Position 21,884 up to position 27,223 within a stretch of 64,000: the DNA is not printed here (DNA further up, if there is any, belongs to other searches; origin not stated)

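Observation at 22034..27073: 1679-aa single polypeptide fusing two GT2 and two GT4 glycosyltransferase domains with a TPR tail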

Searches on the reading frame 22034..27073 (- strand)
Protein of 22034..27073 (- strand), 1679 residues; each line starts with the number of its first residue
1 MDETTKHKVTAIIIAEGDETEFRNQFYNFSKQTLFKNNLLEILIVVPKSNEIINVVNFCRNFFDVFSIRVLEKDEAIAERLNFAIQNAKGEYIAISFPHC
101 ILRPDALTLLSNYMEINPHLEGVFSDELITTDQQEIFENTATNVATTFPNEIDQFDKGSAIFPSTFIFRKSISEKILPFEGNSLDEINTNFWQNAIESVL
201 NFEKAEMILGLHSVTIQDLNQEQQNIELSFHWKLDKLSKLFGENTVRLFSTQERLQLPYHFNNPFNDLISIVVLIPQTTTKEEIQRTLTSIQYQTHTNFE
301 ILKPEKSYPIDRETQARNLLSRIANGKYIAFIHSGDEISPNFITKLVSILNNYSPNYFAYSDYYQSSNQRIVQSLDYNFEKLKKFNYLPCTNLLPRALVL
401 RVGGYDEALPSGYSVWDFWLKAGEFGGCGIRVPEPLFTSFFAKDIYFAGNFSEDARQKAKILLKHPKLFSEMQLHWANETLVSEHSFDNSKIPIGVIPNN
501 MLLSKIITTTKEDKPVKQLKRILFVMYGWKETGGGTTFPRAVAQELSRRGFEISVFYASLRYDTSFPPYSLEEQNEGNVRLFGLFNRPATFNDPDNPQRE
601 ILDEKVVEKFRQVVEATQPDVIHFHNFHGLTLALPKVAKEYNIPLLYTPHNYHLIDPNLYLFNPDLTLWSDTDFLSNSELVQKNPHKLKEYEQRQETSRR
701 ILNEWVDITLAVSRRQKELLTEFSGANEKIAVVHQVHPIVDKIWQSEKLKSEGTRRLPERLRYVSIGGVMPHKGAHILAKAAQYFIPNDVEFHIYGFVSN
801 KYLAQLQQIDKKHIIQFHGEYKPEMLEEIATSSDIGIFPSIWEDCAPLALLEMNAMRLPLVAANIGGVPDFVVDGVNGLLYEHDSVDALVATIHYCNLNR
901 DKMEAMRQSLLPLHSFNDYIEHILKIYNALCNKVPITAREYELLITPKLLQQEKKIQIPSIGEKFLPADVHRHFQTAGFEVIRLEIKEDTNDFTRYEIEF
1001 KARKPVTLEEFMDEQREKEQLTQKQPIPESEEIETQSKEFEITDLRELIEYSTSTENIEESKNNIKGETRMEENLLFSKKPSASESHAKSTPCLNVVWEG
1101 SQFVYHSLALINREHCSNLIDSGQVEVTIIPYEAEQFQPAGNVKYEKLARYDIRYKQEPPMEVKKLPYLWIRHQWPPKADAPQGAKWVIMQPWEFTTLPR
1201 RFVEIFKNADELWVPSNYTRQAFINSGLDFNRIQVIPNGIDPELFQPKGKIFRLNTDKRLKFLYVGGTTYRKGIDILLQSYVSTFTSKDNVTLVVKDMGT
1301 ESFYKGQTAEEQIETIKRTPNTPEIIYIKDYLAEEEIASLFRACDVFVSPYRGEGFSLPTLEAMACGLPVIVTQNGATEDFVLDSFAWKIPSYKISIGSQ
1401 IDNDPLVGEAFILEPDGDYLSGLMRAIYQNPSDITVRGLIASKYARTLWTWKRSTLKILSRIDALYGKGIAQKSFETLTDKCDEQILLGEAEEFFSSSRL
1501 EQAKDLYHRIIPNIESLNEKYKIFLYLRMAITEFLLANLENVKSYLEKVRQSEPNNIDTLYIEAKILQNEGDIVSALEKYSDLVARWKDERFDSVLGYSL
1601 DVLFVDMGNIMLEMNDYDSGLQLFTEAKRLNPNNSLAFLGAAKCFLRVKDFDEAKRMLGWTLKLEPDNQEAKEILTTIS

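Call 4: search_protein_families(library=pfam, proteins=[window:22034-27073:-], max_evalue=1)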
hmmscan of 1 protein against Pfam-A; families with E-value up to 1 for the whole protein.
window:22034-27073:- (1679 aa): 21 families
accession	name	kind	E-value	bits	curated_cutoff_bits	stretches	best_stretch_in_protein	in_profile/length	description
PF00534.26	Glycos_transf_1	-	1.9e-38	132.1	26.4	2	761-908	16-167/172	Glycosyl transferases group 1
PF13692.12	Glyco_trans_1_4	-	3.7e-38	131.4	27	2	764-894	5-137/142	Glycosyl transferases group 1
PF13439.12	Glyco_transf_4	-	9.5e-25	88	28.5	2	533-734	2-163/170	Glycosyltransferase Family 4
PF13579.12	Glyco_trans_4_4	-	8.4e-17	62.4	29.7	2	533-734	1-156/158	Glycosyl transferase 4-like domain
PF20706.3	GT4-conflict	-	4.6e-12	46.1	26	2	1256-1375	194-313/385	Family 4 Glycosyltransferase in conflict systems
PF00535.33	Glycos_transf_2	-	2.3e-11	44.4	23.3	2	315-369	68-123/168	Glycosyl transferase family 2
PF14559.12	TPR_19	-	5.8e-09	36.6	25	1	1612-1675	2-65/68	Tetratricopeptide repeat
PF13524.12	Glyco_trans_1_2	-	7.6e-09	36.1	25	1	1327-1380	30-87/144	Glycosyl transferase-like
PF23914.1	TPR_CcmH_CycH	-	2.3e-05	24.7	42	1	1607-1675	56-127/158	Cytochrome c-type biogenesis protein H TPR domain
PF12895.13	ANAPC3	-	7.9e-05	23.3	27.2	1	1609-1660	31-81/82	Anaphase-promoting complex, cyclosome, subunit 3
PF07719.23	TPR_2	-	8.3e-05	22.9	27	1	1606-1634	6-34/34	Tetratricopeptide repeat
PF13428.12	TPR_14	-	0.00021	22.1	23.5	0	1639-1673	5-39/44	Tetratricopeptide repeat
PF00515.34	TPR_1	-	0.0004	20.5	27.8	1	1607-1634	7-34/34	Tetratricopeptide repeat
PF25062.1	ARM_TT21_N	-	0.0016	18.6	40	1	1481-1587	97-198/222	Tetratricopeptide repeat protein 21 N-terminal ARM repeat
PF14853.12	Fis1_TPR_C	-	0.0027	18.3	25.3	1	1647-1678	13-44/53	Fis1 C-terminal tetratricopeptide repeat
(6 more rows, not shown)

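Call 5: search_protein_families(library=ncbifam, proteins=[window:22034-27073:-], max_evalue=0.1)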
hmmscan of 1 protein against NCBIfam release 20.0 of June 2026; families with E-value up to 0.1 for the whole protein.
window:22034-27073:- (1679 aa): 50 families (the best 25 are shown)
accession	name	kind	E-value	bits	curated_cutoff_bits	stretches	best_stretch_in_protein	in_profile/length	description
TIGR02149.1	glgA_Coryne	subfamily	1.2e-25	90.5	302.4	2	1207-1385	143-325/391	glycogen synthase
TIGR03088.1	stp2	hypoth_equivalog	1.1e-22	80.7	409.05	2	1230-1385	159-314/374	TIGR03088 family PEP-CTERM/XrtA system glycosyltransferase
NF041876.1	EPS_EpsE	equivalog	2.9e-22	79.4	400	2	1231-1384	186-336/389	exopolysaccharide biosynthesis GT4 family glycosyltransferase EpsE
TIGR03449.1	mycothiol_MshA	equivalog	2.7e-21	76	462.5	2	1204-1377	160-337/406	D-inositol-3-phosphate glycosyltransferase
TIGR04157.1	glyco_rSAM_CFB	subfamily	1.9e-18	66.7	400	2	697-883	161-350/406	TIGR04157 family glycosyltransferase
NF012028.0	PRK15484.1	subfamily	1.9e-18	66.7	618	2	1210-1385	141-319/380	lipopolysaccharide N-acetylglucosaminyltransferase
TIGR02095.1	glgA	subfamily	2.3e-18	66.1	328.45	2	766-894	300-436/477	glycogen/starch synthase, ADP-glucose type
NF047684.1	TeichurnBiosyTuaC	equivalog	4.6e-18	65.3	550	2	745-910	203-365/391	teichuronic acid biosynthesis protein TuaC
TIGR03999.1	thiol_BshA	equivalog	1.4e-16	60.4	273.7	2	806-930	248-369/375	N-acetyl-alpha-D-glucosaminyl L-malate synthase BshA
NF038229.1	Glyco4_Geo_Pelo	equivalog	6.8e-16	58.2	400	2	692-884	97-288/338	GPMC system family 4 glycosyltransferase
TIGR04063.1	stp3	hypoth_equivalog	1.1e-15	57.5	442.05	3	842-909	303-370/397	TIGR04063 family PEP-CTERM/XrtA system glycosyltransferase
TIGR04047.1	MSMEG_0565_glyc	hypoth_equivalog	1.3e-15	57.4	259.85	1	1233-1399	161-333/373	MSMEG_0565 family glycosyltransferase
NF053787.1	GlcN_PG_synth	equivalog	1.1e-14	54.1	480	1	1202-1385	137-303/361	N-acetylglucosaminyl phosphatidylglycerol synthase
NF038255.1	exopoly_VpsD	equivalog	1.4e-14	53.8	300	2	1230-1379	176-318/381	VpsD family glycosyltransferase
TIGR02472.1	sucr_P_syn_N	equivalog_domain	1.8e-12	46.9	576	2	1224-1382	214-379/439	sucrose-phosphate synthase, putative, glycosyltransferase domain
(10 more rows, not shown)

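Call 7: find_homologous_proteins(query=window:22034-27073:-, max_evalue=1e-10)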
Query window:22034-27073:- (1679 aa): 28 proteins with E <= 1e-10 among 6940 candidates.
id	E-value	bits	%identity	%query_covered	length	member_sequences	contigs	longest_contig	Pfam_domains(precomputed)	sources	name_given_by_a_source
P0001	0.0e+0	3852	100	100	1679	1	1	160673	PF14559.13,PF00534.27,PF13579.13,PF13524.13,PF13439.13,PF00535.33,PF20706.4,PF13692.13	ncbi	-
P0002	0.0e+0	3065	79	100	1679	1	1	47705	PF13579.13,PF13524.13,PF13428.13,PF13439.13,PF00535.33,PF13692.13,PF14559.13,PF00534.27,PF00515.35,PF13424.13,PF13181.13,PF07719.24,PF20706.4,PF13174.13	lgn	-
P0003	0.0e+0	3012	77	100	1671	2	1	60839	PF14559.13,PF00534.27,PF13579.13,PF00515.35,PF13524.13,PF13428.13,PF13439.13,PF00535.33,PF07719.24,PF20706.4,PF13692.13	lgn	-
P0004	0.0e+0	2891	79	94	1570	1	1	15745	PF13579.13,PF13524.13,PF13428.13,PF13439.13,PF00535.33,PF13692.13,PF14559.13,PF00534.27,PF00515.35,PF13424.13,PF13181.13,PF07719.24,PF20706.4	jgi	jgi:glycosyltransferase involved in cell wall biosynthesis/thioredoxin-like negative regulator of Gr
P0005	0.0e+0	1899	52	100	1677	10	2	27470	PF14853.13,PF13579.13,PF13524.13,PF13428.13,PF13439.13,PF13692.13,PF14559.13,PF00534.27,PF12895.14,PF13424.13,PF07719.24,PF20706.4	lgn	-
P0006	0.0e+0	1870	51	99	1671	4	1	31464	PF23914.2,PF13579.13,PF13428.13,PF13439.13,PF13692.13,PF14559.13,PF00534.27,PF00515.35,PF13424.13,PF13432.13,PF13181.13,PF07719.24,PF20706.4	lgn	-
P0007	0.0e+0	1866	51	100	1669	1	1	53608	PF23914.2,PF13579.13,PF13428.13,PF13439.13,PF13692.13,PF14559.13,PF00534.27,PF00515.35,PF12895.14,PF13424.13,PF13432.13,PF13181.13,PF07719.24,PF20706.4,PF13174.13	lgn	-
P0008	0.0e+0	1862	51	99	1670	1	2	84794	PF14853.13,PF23914.2,PF13579.13,PF13428.13,PF13439.13,PF13692.13,PF14559.13,PF00534.27,PF00515.35,PF13424.13,PF13181.13,PF07719.24,PF20706.4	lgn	-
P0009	0.0e+0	1823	49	100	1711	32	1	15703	PF14853.13,PF23914.2,PF13579.13,PF13524.13,PF13428.13,PF13439.13,PF13692.13,PF14559.13,PF00534.27,PF00515.35,PF12895.14,PF13424.13,PF21033.5,PF13432.13,PF07719.24,PF20706.4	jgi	jgi:glycosyltransferase involved in cell wall biosynthesis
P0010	0.0e+0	1789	49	100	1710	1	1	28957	PF14559.13,PF00534.27,PF13414.13,PF13579.13,PF00515.35,PF13524.13,PF13424.13,PF13439.13,PF07719.24,PF20706.4,PF13692.13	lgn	-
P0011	0.0e+0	1789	49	100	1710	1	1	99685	PF14559.13,PF00534.27,PF13579.13,PF00515.35,PF13428.13,PF13439.13,PF07719.24,PF20706.4,PF13692.13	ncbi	-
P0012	0.0e+0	1118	44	70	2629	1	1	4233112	PF14559.13,PF10111.15,PF13641.13,PF00534.27,PF13579.13,PF05050.20,PF13524.13,PF13439.13,PF00535.33,PF20706.4,PF13692.13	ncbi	-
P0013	1.8e-289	982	43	41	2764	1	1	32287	PF10111.15,PF13506.14,PF13579.13,PF13524.13,PF13439.13,PF00535.33,PF13692.13,PF02709.21,PF13632.13,PF13641.13,PF00534.27,PF20706.4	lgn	-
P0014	1.6e-114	402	42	22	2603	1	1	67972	PF13431.13,PF23914.2,PF10111.15,PF13506.14,PF13524.13,PF13176.13,PF13428.13,PF00535.33,PF13692.13,PF02709.21,PF14559.13,PF13632.13,PF13641.13,PF00534.27,PF13424.13,PF13432.13,PF13181.13,PF07719.24,PF20706.4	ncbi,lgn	-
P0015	3.2e-26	109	27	14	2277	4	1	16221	PF10111.15,PF13506.14,PF13524.13,PF13428.13,PF13439.13,PF00535.33,PF13692.13,PF14559.13,PF13632.13,PF13641.13,PF00534.27,PF13432.13,PF07719.24,PF13174.13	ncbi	-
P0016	6.5e-24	101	29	15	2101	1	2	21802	PF10111.15,PF13506.14,PF13579.13,PF13524.13,PF13439.13,PF00535.33,PF13692.13,PF14559.13,PF13632.13,PF13641.13,PF00534.27,PF07719.24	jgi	jgi:glycosyltransferase involved in cell wall biosynthesis/Tfp pilus assembly protein PilF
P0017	1.0e-22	97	25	27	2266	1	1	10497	PF10111.15,PF13506.14,PF13641.13,PF00534.27,PF02350.26,PF13524.13,PF13439.13,PF04464.21,PF00535.33,PF20706.4,PF13692.13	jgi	-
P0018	7.0e-22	95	27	13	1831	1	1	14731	PF13632.13,PF10111.15,PF13506.14,PF13641.13,PF00534.27,PF00535.33,PF13692.13,PF02709.21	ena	-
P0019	1.8e-21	93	28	13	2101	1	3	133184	PF13632.13,PF10111.15,PF13506.14,PF13641.13,PF13428.13,PF13844.13,PF00535.33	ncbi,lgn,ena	-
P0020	1.1e-18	84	27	11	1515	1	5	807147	PF13431.13,PF23914.2,PF25062.2,PF10111.15,PF13524.13,PF13428.13,PF00535.33,PF13692.13,PF14559.13,PF24575.2,PF13641.13,PF00534.27,PF00515.35,PF13432.13,PF13181.13,PF07719.24,PF20706.4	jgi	jgi:glycosyltransferase involved in cell wall biosynthesis/GT2 family glycosyltransferase/tetratrico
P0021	8.5e-17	78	29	13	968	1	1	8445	PF10111.15,PF13506.14,PF13641.13,PF13524.13,PF00535.33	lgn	-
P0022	5.9e-15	72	25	25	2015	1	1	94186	PF13414.13,PF13439.13,PF00535.33,PF02709.21,PF13374.13,PF13632.13,PF00515.35,PF13424.13,PF07719.24,PF13174.13,PF25063.1,PF13431.13,PF23914.2,PF10111.15,PF13506.14,PF13176.13,PF13428.13,PF13692.13,PF13712.13,PF14559.13,PF13641.13,PF00534.27,PF13432.13,PF13181.13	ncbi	-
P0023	1.7e-13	67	29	12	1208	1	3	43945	PF13489.13,PF13632.13,PF10111.15,PF13641.13,PF00534.27,PF13439.13,PF00535.33,PF13692.13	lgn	-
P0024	4.0e-13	66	25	24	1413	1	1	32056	PF10111.15,PF13641.13,PF00534.27,PF00535.33,PF13692.13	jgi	jgi:glycosyltransferase involved in cell wall biosynthesis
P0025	3.3e-12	63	24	19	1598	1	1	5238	PF13632.13,PF03071.22,PF10111.15,PF13641.13,PF00534.27,PF13524.13,PF13439.13,PF00535.33,PF13692.13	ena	-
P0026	4.3e-12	62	29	11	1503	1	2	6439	PF10111.15,PF13641.13,PF02810.22,PF00535.33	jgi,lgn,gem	-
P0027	2.7e-11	60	27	13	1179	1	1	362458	PF13632.13,PF10111.15,PF13506.14,PF13641.13,PF00535.33,PF02709.21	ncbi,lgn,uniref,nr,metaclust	ncbi:glycosyltransferase [Desulfogranum mediterraneum]|uniref:glycosyltransferase n=1 Tax=Desulfogra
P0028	7.4e-11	58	26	18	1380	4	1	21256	PF13632.13,PF10111.15,PF13506.14,PF13641.13,PF00534.27,PF13428.13,PF00535.33,PF20706.4,PF13692.13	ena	-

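Call 8: find_encoding_contigs(protein=P0001, flank=10000, max_places=3)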
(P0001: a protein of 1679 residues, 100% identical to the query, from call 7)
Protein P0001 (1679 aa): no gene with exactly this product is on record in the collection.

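Call 9: find_encoding_contigs(protein=P0011, flank=10000, max_places=3)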
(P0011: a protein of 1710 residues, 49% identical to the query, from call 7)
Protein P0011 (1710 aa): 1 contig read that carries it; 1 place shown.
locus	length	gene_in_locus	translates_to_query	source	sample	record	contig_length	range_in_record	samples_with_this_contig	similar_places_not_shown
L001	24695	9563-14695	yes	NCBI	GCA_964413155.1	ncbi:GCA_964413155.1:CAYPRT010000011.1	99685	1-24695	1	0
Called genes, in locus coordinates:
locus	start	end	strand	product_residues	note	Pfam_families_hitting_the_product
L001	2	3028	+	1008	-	?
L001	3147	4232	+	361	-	PF16656:Pur_ac_phosph_N (faint), PF00041:fn3 (weak)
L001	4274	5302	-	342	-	PF08240:ADH_N, PF00107:ADH_zinc_N, PF13602:ADH_zinc_N_2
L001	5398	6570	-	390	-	PF00108:Thiolase_N, PF00109:ketoacyl-synt (weak), PF02803:Thiolase_C, PF22691:Thiolase_C_1 (weak)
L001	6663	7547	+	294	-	PF00892:EamA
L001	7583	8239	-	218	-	-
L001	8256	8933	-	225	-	PF13682:CZB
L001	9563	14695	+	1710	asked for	PF13439:Glyco_transf_4, PF13579:Glyco_trans_4_4 (weak), PF00534:Glycos_transf_1, PF13692:Glyco_trans_1_4, PF00534:Glycos_transf_1, PF20706:GT4-conflict, PF13692:Glyco_trans_1_4, PF14559:TPR_19, +4 more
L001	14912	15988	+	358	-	PF02016:Peptidase_S66, PF17676:Peptidase_S66C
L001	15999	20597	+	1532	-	PF00092:VWA, PF13519:VWA_2, PF15780:ASH (faint), PF22073:Cep192_D4 (faint), PF22544:HYDIN_VesB_CFA65-like_Ig (faint), PF12371:TMEM131_like_N (faint), PF22066:Cep192_D8 (faint), PF18962:Por_Secre_tail, +1 more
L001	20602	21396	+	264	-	PF00793:DAHP_synth_1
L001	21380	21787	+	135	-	-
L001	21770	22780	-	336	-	PF01408:GFO_IDH_MocA, PF02894:GFO_IDH_MocA_C, PF22725:GFO_IDH_MocA_C3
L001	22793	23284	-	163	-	PF00075:RNase_H, PF13456:RVT_3 (faint)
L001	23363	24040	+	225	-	PF00753:Lactamase_B, PF13483:Lactamase_B_3, PF12706:Lactamase_B_2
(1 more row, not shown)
